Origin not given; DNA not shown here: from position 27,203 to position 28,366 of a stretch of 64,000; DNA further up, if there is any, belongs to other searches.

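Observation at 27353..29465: CCA-adding enzyme gene overlapping a downstream gene with an ART-like (STS...QxE) C-terminal domain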

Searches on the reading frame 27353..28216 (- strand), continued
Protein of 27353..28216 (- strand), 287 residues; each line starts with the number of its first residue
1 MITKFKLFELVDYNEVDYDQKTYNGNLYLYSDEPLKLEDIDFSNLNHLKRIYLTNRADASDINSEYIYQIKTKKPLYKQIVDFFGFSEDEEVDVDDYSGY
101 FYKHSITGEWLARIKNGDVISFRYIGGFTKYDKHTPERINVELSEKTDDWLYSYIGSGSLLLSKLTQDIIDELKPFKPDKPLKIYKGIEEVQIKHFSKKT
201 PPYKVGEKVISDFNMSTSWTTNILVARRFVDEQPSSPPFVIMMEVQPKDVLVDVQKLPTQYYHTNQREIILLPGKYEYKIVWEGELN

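Call 36: find_encoding_contigs(protein=P0016, flank=4000, max_places=2)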
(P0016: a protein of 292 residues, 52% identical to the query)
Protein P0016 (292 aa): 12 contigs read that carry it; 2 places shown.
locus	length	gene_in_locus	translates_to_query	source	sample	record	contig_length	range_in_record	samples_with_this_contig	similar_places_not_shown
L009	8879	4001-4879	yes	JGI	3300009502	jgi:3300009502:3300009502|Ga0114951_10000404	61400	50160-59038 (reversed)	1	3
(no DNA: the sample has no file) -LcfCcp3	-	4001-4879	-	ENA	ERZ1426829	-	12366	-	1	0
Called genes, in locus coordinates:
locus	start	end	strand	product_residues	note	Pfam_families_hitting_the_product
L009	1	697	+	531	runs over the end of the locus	-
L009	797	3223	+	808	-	-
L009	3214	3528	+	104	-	-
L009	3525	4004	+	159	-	-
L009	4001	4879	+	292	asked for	-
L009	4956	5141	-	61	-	PF09360:zf-CDGSH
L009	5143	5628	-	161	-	-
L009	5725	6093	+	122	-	PF00072:Response_reg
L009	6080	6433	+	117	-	-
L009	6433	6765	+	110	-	-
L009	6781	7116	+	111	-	-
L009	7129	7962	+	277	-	PF20600:ExoX-like_C (weak)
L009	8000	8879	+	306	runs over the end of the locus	PF05265:DUF723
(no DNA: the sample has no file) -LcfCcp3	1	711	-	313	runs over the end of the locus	-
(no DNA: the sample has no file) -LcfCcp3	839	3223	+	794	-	-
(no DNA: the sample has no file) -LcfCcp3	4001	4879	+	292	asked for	-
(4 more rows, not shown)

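Call 37: find_encoding_contigs(protein=P0044, flank=4000, max_places=2)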
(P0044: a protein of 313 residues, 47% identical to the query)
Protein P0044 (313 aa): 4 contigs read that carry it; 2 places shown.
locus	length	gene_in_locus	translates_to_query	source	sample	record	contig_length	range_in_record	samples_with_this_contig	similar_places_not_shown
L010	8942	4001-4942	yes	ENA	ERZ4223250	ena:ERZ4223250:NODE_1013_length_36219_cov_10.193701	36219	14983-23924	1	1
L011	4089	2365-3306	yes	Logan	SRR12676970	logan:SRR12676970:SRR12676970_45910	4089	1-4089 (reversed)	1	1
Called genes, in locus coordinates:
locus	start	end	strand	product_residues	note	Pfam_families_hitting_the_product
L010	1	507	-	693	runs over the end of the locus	PF19408:PKD_6 (faint), PF18962:Por_Secre_tail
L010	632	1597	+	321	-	-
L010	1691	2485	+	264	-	PF02540:NAD_synthase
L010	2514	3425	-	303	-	-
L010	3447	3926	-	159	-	-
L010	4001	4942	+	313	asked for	-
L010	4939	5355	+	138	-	-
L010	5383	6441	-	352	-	PF00005:ABC_tran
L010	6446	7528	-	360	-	PF18741:MTES_1575 (weak)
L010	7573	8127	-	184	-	-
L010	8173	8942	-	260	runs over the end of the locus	PF00528:BPD_transp_1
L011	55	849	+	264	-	PF02540:NAD_synthase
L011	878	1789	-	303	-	-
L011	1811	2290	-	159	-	-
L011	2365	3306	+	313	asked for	-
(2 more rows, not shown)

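Call 38: find_encoding_contigs(protein=P0009, flank=4000, max_places=2)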
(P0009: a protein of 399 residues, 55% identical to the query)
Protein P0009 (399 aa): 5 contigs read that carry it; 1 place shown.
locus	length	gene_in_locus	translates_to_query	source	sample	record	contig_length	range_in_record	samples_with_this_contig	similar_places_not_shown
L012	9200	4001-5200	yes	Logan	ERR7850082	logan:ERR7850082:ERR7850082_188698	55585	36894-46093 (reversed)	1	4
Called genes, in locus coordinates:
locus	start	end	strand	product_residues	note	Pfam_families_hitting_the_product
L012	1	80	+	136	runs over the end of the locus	-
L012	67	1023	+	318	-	PF01370:Epimerase, PF02719:Polysacc_synt_2 (faint), PF04321:RmlD_sub_bind (faint), PF16363:GDP_Man_Dehyd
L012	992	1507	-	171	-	-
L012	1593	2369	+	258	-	PF14528:LAGLIDADG_3 (faint)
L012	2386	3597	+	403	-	PF01743:PolyA_pol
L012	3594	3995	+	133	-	PF18760:ART-PolyVal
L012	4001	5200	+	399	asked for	-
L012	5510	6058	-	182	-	PF04308:RNaseH_like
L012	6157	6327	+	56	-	-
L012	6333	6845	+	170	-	-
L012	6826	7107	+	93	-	-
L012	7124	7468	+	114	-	-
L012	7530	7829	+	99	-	PF02482:Ribosomal_S30AE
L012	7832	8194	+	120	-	PF00190:Cupin_1 (weak), PF07883:Cupin_2 (weak)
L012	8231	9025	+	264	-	PF00149:Metallophos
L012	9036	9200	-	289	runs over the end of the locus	PF00152:tRNA-synt_2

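Call 39: search_protein_families(library=pfam, proteins=[L012:3594-3995:+, L009:3525-4004:+, L009:3214-3528:+, L007:3663-4001:+, L007:3373-3663:+, L001:9645-10004:+, L010:4939-5355:+, L010:3447-3926:-, P0009, P0047], max_evalue=0.1)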
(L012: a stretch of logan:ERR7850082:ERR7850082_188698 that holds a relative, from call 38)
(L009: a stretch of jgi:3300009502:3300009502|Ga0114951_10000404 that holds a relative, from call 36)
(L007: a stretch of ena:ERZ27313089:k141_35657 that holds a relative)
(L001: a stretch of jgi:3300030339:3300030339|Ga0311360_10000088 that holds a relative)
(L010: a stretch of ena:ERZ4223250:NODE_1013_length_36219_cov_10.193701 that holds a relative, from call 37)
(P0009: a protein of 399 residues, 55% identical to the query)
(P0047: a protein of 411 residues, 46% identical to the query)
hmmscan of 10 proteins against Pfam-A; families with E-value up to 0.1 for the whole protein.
L012:3594-3995:+ (133 aa): 1 family
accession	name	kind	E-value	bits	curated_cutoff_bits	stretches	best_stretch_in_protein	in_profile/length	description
PF18760.7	ART-PolyVal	-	3.5e-10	41.2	31.2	1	11-128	8-131/140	ADP-Ribosyltransferase in polyvalent proteins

L009:3525-4004:+ (159 aa): 0 families

L009:3214-3528:+ (104 aa): 0 families

L007:3663-4001:+ (112 aa): 0 families

L007:3373-3663:+ (96 aa): 3 families
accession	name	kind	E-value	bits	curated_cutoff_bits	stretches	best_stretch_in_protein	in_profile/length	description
PF10058.14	Zn_ribbon_10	-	0.03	14.5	24.2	1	36-67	24-54/54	ER junction formation factor lunapark, zinc ribbon finger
PF17848.7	Zn_ribbon_ACC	-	0.033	14.8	24.5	0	59-69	3-13/26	Acetyl-CoA carboxylase zinc finger domain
PF04981.18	NMD3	-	0.087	12.8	24.9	0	36-84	15-63/243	NMD3 family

L001:9645-10004:+ (119 aa): 1 family
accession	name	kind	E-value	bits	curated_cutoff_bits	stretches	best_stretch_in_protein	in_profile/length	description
PF21027.3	Sde0182_C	-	0.004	18.1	27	1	64-108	9-44/83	Cellulose-binding protein Sde0182, C-terminal domain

L010:4939-5355:+ (138 aa): 0 families

L010:3447-3926:- (159 aa): 1 family
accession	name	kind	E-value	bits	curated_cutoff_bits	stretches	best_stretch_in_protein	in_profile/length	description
PF25784.1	BigA_N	-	0.021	15.4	24.5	1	93-125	24-56/80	BigA and YdbA N-terminal beta barrel domain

P0009 (399 aa): 0 families

P0047 (411 aa): 0 families

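Call 59: list_cluster_members(proteins=[P0002, P0003, P0036, P0038, P0055, P0057, P0065, P0067, P0074, P0086])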
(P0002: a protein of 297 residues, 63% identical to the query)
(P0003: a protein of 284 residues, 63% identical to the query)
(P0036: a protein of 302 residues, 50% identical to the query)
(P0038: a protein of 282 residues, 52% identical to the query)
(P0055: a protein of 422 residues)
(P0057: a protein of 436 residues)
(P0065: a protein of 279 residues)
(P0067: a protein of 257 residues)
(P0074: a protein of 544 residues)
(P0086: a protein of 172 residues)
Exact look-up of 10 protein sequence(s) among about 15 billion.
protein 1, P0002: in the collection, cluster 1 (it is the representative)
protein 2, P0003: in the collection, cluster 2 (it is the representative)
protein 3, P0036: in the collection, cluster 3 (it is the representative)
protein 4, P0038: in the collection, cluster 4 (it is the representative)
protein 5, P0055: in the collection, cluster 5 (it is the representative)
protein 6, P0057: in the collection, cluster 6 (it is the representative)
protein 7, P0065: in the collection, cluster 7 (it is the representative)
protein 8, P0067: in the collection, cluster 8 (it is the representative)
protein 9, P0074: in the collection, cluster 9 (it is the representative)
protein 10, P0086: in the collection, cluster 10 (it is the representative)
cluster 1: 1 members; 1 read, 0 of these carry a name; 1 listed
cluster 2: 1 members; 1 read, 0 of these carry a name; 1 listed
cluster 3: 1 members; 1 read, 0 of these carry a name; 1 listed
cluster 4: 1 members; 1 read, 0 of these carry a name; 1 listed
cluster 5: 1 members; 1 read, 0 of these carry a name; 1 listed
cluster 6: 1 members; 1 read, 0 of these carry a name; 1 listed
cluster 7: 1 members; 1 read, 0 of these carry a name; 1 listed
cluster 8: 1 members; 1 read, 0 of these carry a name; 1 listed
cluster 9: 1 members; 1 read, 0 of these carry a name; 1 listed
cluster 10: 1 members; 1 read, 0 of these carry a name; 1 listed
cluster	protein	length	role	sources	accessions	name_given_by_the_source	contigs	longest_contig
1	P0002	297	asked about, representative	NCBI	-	-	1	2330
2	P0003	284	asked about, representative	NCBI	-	-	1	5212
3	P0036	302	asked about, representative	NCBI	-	-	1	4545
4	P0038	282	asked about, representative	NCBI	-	-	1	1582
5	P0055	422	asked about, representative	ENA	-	-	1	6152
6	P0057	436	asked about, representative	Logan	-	-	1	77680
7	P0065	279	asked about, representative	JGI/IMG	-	-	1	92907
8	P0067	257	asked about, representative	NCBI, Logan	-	-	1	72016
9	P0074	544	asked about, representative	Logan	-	-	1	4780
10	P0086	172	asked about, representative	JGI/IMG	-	-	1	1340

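Call 60: find_related_loci(query=A1, collection=viral_contigs, flank=6000)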
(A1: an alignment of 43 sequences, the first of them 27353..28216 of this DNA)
Query A1 (287 aa) in viral_contigs; peptide patterns used: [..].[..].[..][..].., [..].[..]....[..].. (x = any residue, [..] = any of these).
21 stretches matched a pattern; 7 encode a relative of the query (tblastn E <= 1e-3); 6 distinct loci.
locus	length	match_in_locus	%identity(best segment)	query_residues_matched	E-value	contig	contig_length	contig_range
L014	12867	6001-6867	52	5-284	2e-89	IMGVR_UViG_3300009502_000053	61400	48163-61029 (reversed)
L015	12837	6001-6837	53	6-282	1e-85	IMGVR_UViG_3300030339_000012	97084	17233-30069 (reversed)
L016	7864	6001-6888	51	1-286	3e-85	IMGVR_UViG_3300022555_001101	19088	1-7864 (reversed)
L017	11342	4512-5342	55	6-284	2e-80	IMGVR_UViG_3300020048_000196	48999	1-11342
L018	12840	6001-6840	53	6-283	4e-85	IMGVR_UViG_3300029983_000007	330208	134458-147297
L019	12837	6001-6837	53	6-282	1e-85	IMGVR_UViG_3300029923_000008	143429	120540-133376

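Call 64: search_protein_families(library=ncbifam, proteins=[window:27353-28216:-], max_evalue=0.001)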
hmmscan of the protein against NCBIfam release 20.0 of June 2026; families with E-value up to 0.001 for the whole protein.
window:27353-28216:- (287 aa): 0 families

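Call 76: search_dna_similar(query=P0067, collection=phages, mode=protein, max_evalue=0.01, max_rows=10)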
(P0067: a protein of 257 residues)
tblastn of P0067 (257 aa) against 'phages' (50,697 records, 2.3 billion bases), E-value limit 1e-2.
No match.

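Call 77: search_dna_similar(query=P0086, collection=phages, mode=protein, max_evalue=0.01, max_rows=10)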
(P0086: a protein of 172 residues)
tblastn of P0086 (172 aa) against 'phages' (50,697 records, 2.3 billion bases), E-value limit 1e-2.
No match.

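Call 78: find_encoding_contigs(protein=P0065, flank=8000, max_places=1)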
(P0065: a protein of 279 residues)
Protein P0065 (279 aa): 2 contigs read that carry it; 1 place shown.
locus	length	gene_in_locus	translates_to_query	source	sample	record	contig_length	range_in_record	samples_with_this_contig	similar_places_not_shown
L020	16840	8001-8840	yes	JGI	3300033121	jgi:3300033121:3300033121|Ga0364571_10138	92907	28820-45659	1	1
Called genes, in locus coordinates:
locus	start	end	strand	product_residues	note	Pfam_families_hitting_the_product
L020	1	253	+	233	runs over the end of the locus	-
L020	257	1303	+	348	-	-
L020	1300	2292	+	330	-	-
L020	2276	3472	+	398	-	-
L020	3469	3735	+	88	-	-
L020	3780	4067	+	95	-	-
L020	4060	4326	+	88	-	-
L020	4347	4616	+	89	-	-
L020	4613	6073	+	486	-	PF01743:PolyA_pol, PF12627:PolyA_pol_RNAbd, PF01966:HD (weak), PF13735:tRNA_NucTran2_2 (weak)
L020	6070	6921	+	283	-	-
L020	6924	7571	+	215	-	-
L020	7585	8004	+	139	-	-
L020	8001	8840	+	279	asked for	-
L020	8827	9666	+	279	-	-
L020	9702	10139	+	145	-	-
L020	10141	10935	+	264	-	-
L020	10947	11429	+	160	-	-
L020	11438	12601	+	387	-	PF01028:Topoisom_I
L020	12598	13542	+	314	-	-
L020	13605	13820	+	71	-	PF23140:Gp80 (weak)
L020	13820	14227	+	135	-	-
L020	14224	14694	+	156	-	-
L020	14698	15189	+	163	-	-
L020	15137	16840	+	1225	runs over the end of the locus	-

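Call 79: find_encoding_contigs(protein=P0057, flank=8000, max_places=1)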
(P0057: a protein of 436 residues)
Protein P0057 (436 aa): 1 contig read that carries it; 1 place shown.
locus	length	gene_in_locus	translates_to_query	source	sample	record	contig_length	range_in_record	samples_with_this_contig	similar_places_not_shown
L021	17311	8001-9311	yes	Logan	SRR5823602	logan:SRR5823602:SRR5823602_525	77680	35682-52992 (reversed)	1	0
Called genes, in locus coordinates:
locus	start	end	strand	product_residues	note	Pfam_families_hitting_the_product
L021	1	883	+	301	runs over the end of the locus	PF13392:HNH_3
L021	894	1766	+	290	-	-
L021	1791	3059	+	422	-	PF01555:N6_N4_Mtase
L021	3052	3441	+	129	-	-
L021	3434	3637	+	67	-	-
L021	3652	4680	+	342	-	-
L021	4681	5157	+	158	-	-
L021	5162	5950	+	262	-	PF01555:N6_N4_Mtase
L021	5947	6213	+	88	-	-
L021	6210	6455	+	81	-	-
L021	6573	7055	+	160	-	-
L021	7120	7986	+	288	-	-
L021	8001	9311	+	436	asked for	-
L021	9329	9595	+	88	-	PF04193:PQ-loop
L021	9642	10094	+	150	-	PF22769:DCD, PF00692:dUTPase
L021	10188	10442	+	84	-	-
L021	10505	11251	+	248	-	PF00270:DEAD (faint), PF02562:PhoH, PF13086:AAA_11 (faint), PF13604:AAA_30 (weak), PF13245:AAA_19 (weak)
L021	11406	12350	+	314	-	PF01391:Collagen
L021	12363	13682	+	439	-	-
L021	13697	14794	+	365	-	PF27067:YomF_N (faint)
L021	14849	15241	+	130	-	-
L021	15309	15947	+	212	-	-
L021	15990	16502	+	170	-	-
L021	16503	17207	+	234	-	PF00149:Metallophos, PF12850:Metallophos_2 (faint)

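Call 85: find_related_loci(query=A5, collection=viral_contigs, flank=10000)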
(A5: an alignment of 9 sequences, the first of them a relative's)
Query A5 (436 aa) in viral_contigs; peptide patterns used: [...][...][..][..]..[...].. (x = any residue, [..] = any of these).
10 stretches matched a pattern, but none encodes a relative of the query by tblastn (E <= 1e-3).

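Call 86: find_related_loci(query=A6, collection=viral_contigs, flank=10000)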
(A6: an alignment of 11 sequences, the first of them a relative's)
Query A6 (680 aa) in viral_contigs; peptide patterns used: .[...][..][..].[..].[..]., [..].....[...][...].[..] (x = any residue, [..] = any of these).
43 stretches matched a pattern, but none encodes a relative of the query by tblastn (E <= 1e-3).

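Call 87: find_related_loci(query=A7, collection=viral_contigs, flank=10000)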
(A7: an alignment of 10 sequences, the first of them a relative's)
Query A7 (131 aa) in viral_contigs; peptide patterns used: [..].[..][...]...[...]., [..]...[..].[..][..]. (x = any residue, [..] = any of these).
113 stretches matched a pattern; 1 encode a relative of the query (tblastn E <= 1e-3); 1 distinct loci.
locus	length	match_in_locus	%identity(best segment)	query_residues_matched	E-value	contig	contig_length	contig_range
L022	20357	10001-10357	31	41-131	5e-9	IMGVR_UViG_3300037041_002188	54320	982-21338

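Call 88: find_related_loci(query=A1, collection=metagenome_contigs, flank=8000)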
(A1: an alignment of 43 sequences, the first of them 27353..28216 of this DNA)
Query A1 (287 aa) in metagenome_contigs; peptide patterns used: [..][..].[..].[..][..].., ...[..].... (x = any residue, [..] = any of these).
104 stretches matched a pattern; 19 encode a relative of the query (tblastn E <= 1e-3); 19 distinct loci.
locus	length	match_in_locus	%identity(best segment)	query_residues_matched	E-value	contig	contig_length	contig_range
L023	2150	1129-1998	65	1-284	8e-128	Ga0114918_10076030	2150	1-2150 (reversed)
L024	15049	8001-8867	52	5-284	3e-89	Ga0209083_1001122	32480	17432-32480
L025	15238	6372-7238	52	5-284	3e-89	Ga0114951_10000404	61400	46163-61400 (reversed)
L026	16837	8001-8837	53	6-282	3e-85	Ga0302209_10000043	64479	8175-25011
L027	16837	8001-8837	53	6-282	3e-85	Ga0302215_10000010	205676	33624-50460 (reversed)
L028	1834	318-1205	51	1-286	3e-89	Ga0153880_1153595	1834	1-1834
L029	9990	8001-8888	51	1-286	5e-85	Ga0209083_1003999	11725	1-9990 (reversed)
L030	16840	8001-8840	53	6-283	6e-85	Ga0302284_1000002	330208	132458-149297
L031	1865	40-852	54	9-286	1e-87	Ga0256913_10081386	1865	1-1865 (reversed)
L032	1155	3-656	64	70-284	1e-88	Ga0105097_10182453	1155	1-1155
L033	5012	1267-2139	49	2-284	8e-81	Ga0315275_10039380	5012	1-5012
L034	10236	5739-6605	49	7-284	6e-80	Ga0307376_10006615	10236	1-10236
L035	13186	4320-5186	49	7-284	6e-80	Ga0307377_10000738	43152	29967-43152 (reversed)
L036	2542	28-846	51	23-284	7e-80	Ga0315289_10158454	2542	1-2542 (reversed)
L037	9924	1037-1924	49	2-284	3e-78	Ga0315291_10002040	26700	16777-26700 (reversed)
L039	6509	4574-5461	48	2-284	2e-76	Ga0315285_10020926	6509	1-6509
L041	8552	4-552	56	106-287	4e-64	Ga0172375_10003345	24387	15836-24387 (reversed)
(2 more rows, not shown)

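Call 91: search_protein_families(library=pfam, proteins=[L029:7349-7999:+, L029:6387-7103:+, L029:5274-6317:+, L034:4900-5706:+, L034:4284-4898:+, L034:3214-3960:+, L037:204-1016:+, L037:1992-2696:+, L039:3849-4553:+, L041:546-1229:+], max_evalue=0.01)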
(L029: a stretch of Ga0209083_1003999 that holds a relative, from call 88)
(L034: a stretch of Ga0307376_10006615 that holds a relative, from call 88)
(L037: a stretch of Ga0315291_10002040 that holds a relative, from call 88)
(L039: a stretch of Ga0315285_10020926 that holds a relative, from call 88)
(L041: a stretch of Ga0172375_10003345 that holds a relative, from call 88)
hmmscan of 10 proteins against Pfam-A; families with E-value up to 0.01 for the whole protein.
L029:7349-7999:+ (216 aa): 0 families

L029:6387-7103:+ (238 aa): 0 families

L029:5274-6317:+ (347 aa): 1 family
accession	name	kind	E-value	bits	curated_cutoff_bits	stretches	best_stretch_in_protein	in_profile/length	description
PF14890.11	Intein_splicing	-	0.0019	18.4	35.8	0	7-44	121-155/155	Intein splicing domain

L034:4900-5706:+ (268 aa): 0 families

L034:4284-4898:+ (204 aa): 0 families

L034:3214-3960:+ (248 aa): 0 families

L037:204-1016:+ (270 aa): 0 families

L037:1992-2696:+ (234 aa): 1 family
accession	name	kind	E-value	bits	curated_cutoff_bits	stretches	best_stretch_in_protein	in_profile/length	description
PF24219.2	DUF7438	-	0.0053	17.5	25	0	111-130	1-20/57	Family of unknown function (DUF7438)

L039:3849-4553:+ (234 aa): 0 families

L041:546-1229:+ (227 aa): 0 families

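Call 93: find_related_loci(query=A1, collection=genome_contigs, flank=6000)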
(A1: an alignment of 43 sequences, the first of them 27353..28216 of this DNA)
Query A1 (287 aa) in genome_contigs; peptide patterns used: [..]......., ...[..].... (x = any residue, [..] = any of these).
31 stretches matched a pattern, but none encodes a relative of the query by tblastn (E <= 1e-3).
